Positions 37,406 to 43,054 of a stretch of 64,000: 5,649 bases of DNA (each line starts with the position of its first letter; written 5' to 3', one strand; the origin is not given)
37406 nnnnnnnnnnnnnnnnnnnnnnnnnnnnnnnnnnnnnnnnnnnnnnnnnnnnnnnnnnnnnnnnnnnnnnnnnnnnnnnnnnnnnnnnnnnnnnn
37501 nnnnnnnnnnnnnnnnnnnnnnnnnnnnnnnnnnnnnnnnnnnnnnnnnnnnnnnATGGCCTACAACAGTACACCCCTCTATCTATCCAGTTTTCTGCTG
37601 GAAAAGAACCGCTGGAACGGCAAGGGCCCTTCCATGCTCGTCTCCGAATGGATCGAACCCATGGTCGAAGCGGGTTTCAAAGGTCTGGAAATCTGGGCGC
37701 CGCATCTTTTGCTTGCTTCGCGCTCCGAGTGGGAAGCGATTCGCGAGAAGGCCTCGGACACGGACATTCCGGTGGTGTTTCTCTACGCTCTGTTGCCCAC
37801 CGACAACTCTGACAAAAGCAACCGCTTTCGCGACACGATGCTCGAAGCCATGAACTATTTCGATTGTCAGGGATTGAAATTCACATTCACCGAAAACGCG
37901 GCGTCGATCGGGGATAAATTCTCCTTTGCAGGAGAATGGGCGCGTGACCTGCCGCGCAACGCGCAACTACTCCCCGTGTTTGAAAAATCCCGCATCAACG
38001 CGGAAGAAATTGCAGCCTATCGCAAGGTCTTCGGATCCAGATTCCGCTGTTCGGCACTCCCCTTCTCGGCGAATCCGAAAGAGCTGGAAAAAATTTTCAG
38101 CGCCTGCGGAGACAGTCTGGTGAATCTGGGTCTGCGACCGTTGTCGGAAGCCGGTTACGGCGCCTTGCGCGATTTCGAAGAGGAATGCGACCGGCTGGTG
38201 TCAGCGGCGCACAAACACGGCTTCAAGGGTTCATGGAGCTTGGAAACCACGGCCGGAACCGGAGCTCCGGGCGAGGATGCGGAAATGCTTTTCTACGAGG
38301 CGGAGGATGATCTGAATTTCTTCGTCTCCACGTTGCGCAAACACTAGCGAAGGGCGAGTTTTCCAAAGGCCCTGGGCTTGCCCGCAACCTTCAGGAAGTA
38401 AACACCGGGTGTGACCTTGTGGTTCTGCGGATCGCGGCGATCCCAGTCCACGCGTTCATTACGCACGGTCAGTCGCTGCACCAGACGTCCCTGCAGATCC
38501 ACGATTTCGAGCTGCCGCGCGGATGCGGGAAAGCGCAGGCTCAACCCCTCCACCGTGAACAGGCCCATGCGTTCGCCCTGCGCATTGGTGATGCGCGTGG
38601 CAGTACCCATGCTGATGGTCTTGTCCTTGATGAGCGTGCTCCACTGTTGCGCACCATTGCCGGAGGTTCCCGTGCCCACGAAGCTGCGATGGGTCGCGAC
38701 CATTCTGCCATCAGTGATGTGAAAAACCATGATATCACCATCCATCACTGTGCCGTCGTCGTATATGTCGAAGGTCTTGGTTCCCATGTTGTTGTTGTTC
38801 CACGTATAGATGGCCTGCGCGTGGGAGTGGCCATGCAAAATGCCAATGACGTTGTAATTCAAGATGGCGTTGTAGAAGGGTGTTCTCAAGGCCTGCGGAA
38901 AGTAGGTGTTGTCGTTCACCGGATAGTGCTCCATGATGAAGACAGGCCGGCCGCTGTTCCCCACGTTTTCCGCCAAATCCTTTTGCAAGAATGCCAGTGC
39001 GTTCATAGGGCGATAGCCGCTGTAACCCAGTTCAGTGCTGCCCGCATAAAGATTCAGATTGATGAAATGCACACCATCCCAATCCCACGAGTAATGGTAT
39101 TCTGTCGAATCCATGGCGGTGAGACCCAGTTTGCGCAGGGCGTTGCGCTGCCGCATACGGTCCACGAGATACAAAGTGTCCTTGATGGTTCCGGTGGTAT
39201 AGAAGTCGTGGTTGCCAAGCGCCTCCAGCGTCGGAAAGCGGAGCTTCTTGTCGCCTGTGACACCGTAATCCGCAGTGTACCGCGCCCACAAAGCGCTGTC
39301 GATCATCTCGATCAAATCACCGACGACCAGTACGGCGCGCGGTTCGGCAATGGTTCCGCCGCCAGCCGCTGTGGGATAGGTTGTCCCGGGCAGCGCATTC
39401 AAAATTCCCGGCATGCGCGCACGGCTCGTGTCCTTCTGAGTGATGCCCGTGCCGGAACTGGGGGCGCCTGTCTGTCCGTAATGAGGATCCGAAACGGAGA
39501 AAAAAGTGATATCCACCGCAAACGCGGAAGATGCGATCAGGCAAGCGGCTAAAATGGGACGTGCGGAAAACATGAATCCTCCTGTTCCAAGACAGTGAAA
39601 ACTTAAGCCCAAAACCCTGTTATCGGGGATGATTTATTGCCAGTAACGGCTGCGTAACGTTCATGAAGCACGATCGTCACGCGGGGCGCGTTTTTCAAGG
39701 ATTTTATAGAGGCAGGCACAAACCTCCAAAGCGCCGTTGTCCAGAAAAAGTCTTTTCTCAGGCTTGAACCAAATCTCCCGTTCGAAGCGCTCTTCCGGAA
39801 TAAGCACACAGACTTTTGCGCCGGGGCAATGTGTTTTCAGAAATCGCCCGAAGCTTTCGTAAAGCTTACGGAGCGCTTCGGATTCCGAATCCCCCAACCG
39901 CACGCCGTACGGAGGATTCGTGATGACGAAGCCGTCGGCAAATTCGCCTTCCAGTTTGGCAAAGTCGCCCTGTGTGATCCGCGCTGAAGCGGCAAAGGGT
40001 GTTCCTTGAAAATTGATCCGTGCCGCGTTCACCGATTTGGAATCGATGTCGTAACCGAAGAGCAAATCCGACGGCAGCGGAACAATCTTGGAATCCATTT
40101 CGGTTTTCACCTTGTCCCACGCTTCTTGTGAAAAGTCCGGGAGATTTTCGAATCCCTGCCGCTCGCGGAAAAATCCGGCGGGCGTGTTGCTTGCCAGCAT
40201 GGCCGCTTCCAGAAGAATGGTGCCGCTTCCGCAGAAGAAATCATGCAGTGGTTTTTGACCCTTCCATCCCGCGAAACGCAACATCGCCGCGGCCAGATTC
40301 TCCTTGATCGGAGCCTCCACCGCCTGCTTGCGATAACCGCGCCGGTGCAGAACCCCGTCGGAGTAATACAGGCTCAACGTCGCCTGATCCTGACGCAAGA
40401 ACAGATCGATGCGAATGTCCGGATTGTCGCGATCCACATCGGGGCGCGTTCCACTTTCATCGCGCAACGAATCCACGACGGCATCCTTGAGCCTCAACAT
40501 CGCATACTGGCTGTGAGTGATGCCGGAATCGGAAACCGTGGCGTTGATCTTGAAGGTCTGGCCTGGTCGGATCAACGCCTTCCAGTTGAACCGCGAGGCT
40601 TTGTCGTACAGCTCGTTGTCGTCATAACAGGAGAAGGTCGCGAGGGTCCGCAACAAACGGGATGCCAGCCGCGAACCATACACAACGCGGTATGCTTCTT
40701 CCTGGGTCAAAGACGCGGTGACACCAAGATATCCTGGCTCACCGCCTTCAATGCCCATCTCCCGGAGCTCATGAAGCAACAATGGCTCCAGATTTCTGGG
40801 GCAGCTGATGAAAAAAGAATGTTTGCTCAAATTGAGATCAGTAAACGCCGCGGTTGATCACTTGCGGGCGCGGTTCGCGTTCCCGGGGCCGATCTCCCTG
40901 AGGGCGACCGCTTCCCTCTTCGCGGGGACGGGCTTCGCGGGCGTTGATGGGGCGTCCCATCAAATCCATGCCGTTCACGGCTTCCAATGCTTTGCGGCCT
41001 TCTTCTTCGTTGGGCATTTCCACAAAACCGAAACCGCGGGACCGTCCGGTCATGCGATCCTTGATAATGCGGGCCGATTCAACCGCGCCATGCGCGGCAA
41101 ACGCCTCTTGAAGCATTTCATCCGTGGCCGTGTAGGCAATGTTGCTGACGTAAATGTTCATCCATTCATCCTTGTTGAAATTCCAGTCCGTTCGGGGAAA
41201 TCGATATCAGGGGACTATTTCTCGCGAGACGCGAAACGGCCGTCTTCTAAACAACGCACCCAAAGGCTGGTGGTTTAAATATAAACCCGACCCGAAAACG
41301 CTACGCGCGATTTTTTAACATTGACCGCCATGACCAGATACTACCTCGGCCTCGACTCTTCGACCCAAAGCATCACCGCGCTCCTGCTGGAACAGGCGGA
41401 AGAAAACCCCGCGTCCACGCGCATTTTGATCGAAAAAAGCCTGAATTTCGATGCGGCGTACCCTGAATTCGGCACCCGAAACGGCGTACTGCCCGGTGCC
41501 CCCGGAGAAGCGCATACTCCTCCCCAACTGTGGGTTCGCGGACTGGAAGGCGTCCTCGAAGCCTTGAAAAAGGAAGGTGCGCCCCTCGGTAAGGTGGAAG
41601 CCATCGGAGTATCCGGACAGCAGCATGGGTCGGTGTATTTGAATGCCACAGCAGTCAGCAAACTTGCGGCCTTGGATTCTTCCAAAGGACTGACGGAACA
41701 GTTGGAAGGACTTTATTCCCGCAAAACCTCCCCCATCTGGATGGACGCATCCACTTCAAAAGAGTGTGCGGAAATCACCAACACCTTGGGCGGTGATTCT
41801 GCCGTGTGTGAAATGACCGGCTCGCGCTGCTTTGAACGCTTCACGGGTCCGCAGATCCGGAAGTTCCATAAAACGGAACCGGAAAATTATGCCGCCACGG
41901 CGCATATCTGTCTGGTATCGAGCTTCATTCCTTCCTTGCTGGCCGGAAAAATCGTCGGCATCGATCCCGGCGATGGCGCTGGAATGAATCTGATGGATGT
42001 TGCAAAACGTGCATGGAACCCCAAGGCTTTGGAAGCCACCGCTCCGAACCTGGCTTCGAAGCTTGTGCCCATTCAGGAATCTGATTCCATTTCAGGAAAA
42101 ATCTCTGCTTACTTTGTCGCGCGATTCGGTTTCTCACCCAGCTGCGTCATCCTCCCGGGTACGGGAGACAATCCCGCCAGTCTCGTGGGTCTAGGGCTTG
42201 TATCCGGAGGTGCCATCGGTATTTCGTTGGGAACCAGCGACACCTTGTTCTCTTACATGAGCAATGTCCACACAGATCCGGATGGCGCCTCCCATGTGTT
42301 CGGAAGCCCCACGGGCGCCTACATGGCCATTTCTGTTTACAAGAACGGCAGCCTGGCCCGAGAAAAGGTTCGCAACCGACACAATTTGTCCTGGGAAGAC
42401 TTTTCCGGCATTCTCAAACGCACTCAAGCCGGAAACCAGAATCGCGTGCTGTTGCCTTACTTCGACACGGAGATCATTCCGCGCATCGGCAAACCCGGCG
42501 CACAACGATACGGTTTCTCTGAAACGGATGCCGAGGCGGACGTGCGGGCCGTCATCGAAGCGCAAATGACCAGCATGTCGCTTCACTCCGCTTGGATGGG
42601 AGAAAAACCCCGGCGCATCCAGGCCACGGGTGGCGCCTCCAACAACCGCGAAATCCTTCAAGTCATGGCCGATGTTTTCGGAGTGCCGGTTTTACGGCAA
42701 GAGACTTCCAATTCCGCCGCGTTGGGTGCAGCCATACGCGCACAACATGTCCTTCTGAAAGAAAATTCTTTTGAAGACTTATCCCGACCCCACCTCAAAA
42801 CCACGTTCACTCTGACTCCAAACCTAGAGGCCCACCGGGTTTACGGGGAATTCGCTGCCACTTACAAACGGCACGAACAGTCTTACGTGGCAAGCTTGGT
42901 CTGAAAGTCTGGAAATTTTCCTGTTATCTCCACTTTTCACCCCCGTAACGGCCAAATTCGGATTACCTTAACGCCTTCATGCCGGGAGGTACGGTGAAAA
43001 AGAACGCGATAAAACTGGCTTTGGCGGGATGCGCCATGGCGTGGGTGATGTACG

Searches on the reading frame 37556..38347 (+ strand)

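Call 23: search_protein_families(library=pfam, proteins=[window:37556-38347:+], max_evalue=0.001)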
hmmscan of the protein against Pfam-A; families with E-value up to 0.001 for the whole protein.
window:37556-38347:+ (263 aa): 1 family
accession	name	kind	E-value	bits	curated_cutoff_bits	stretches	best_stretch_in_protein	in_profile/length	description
PF01261.30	AP_endonuc_2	-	0.00083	19.6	31.1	0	36-161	4-136/249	Xylose isomerase-like TIM barrel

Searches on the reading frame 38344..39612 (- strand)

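Call 23: search_protein_families(library=pfam, proteins=[window:38344-39612:-], max_evalue=0.001)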
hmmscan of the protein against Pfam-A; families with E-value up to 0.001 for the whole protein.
window:38344-39612:- (422 aa): 2 families
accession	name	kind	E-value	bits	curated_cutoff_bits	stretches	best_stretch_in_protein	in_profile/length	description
PF00149.33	Metallophos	-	2.1e-06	28.7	21.5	1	90-265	30-190/191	Calcineurin-like phosphoesterase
PF13860.13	FlgD_ig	-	0.00018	21.8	27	0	359-411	18-75/79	FlgD Ig-like domain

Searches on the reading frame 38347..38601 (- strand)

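Call 43: search_protein_families(library=ncbifam, proteins=[window:38347-38601:-], max_evalue=10)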
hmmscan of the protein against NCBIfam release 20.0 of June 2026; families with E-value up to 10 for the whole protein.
seq(85 aa): 5 families
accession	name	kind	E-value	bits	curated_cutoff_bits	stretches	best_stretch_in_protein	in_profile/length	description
NF052228.1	T9SS_PorZ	equivalog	2.8e-06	26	260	1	13-74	686-742/757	type IX secretion system anionic LPS delivery protein PorZ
TIGR04183.1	Por_Secre_tail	domain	0.00037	20.4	23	1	29-73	21-59/72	T9SS type A sorting domain-containing protein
NF005176.1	PRK06655.1-1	equivalog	0.032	14.1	230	1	17-75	87-150/197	flagellar hook assembly protein FlgD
NF033707.1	T9SS_sortase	equivalog_domain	0.046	11.3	420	1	30-73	1026-1076/1095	type IX secretion system sortase PorU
NF053608.1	Lsa66_OmpA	equivalog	0.088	11.2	700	1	32-77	182-231/581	fibronectin-binding adhesin Lsa66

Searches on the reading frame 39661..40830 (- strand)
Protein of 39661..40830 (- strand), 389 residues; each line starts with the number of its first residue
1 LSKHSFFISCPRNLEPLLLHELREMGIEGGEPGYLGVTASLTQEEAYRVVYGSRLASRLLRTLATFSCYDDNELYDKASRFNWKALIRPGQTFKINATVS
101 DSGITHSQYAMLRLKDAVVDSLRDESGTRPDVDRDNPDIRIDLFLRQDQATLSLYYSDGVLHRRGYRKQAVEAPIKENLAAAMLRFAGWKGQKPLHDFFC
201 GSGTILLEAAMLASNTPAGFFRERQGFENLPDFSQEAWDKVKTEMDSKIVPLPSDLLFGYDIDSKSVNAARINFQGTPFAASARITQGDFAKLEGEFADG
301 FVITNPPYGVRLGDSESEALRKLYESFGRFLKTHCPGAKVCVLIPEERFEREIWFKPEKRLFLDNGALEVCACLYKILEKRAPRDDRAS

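Call 23: search_protein_families(library=pfam, proteins=[window:39661-40830:-], max_evalue=0.001)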
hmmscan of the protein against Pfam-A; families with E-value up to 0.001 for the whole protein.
window:39661-40830:- (389 aa): 3 families
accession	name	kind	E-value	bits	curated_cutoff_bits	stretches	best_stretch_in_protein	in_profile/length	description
PF01170.24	UPF0020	-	7.6e-41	140.4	22.3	1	164-348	1-170/197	RMKL-like, methyltransferase domain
PF02926.22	THUMP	-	1.7e-19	70.5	20.6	1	70-154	3-83/84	THUMP domain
PF22020.1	RlmL_1st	-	1.6e-08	34.8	27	1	6-60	2-55/55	RlmL ferredoxin-like domain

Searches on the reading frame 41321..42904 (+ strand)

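Call 23: search_protein_families(library=pfam, proteins=[window:41321-42904:+], max_evalue=0.001)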
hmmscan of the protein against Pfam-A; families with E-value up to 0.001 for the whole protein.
window:41321-42904:+ (527 aa): 2 families
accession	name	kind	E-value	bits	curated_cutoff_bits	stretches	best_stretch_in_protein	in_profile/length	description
PF00370.27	FGGY_N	-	1.7e-20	74.1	28.8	1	7-290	1-245/245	FGGY family of carbohydrate kinases, N-terminal domain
PF02782.22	FGGY_C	-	2e-19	70.6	27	1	301-474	3-194/198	FGGY family of carbohydrate kinases, C-terminal domain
